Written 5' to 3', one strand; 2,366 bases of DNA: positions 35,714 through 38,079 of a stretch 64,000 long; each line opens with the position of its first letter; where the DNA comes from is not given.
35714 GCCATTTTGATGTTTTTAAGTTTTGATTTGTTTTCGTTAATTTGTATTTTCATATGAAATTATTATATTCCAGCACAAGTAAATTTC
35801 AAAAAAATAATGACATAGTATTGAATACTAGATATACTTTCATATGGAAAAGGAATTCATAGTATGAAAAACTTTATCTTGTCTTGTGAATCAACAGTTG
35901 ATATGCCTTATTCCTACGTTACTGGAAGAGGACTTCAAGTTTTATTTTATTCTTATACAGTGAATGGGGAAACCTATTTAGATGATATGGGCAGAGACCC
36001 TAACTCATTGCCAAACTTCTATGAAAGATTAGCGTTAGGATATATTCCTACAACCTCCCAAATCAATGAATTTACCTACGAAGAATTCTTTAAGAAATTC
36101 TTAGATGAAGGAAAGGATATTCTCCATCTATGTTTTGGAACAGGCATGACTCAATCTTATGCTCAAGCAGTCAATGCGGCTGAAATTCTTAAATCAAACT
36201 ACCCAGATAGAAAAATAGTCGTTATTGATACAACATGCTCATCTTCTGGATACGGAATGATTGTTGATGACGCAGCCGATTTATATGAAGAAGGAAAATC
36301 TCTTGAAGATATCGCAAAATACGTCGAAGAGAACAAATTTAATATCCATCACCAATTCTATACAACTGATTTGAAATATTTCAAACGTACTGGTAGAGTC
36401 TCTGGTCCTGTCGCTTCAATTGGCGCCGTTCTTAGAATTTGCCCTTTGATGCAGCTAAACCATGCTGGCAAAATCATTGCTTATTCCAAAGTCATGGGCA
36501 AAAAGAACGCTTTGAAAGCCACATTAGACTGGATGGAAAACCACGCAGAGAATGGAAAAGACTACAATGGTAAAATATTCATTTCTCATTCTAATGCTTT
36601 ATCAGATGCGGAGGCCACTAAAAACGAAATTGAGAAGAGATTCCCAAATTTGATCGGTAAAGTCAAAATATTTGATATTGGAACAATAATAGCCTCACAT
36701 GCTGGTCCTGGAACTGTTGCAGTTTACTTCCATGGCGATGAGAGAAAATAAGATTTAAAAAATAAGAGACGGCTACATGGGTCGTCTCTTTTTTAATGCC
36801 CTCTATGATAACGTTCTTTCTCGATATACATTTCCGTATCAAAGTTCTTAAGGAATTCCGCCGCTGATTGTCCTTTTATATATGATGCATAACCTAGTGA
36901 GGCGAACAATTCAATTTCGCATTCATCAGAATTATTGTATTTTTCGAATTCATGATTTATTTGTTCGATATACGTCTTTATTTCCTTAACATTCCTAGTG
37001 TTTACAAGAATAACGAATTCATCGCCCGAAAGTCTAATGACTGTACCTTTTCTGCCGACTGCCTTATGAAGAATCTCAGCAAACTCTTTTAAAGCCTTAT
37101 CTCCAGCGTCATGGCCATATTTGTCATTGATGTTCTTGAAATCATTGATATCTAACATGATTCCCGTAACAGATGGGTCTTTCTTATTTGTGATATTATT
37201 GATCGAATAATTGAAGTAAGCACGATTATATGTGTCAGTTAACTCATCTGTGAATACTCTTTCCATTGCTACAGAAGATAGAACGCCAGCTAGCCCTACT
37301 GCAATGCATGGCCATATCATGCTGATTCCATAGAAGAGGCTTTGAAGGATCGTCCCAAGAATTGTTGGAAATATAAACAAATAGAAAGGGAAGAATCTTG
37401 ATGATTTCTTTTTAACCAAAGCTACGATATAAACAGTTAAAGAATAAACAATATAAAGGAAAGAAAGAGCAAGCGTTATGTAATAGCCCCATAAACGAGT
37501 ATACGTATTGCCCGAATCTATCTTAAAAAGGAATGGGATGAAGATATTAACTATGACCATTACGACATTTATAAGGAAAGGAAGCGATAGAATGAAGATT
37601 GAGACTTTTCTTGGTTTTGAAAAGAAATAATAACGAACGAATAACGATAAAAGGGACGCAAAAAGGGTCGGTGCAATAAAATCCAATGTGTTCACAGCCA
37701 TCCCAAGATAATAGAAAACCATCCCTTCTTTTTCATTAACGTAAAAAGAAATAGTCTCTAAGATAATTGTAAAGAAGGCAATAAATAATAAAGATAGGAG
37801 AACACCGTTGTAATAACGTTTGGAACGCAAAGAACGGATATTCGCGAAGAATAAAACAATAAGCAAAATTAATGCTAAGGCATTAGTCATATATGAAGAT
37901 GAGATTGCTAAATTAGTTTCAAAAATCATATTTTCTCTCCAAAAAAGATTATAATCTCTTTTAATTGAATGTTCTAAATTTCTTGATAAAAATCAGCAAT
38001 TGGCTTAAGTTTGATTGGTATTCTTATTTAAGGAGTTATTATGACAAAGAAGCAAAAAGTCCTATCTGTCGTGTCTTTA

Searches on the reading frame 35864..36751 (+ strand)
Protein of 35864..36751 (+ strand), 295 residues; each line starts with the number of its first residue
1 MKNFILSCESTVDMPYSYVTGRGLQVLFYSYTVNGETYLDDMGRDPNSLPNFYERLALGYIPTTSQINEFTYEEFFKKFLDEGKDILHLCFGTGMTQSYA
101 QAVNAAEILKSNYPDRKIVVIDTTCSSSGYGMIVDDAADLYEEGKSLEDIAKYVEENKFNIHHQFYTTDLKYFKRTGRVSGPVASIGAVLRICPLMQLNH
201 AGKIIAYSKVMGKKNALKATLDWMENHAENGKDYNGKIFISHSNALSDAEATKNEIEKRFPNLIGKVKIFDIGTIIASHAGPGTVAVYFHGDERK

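Call 90: search_protein_families(library=pfam, proteins=[window:35864-36751:+], max_evalue=0.001)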
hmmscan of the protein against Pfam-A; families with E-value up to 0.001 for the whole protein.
window:35864-36751:+ (295 aa): 2 families
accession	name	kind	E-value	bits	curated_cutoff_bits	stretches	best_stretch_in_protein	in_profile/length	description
PF02645.21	DegV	-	1.5e-53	182.4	27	1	9-289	7-277/280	Uncharacterised protein, DegV family COG1307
PF13684.11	FakA-like_C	-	0.00084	19.2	23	0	102-263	62-197/216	Fatty acid kinase subunit A-like, C-terminal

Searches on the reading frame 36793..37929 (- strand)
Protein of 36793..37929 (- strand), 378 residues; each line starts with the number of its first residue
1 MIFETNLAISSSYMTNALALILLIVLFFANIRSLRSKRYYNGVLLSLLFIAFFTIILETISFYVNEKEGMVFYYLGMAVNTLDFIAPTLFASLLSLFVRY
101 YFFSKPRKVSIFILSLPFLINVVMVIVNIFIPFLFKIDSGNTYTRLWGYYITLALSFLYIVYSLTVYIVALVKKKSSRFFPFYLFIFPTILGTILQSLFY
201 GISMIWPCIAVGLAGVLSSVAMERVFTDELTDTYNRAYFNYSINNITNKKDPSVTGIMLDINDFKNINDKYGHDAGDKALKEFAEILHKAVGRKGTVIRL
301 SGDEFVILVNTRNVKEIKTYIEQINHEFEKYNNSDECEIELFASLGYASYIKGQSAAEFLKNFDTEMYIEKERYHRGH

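Call 90: search_protein_families(library=pfam, proteins=[window:36793-37929:-], max_evalue=0.001)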
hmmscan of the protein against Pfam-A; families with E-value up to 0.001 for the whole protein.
window:36793-37929:- (378 aa): 1 family
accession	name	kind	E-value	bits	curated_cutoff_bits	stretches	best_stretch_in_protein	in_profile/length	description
PF00990.26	GGDEF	-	4.3e-32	111.5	23.8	1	226-373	2-157/161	Diguanylate cyclase, GGDEF domain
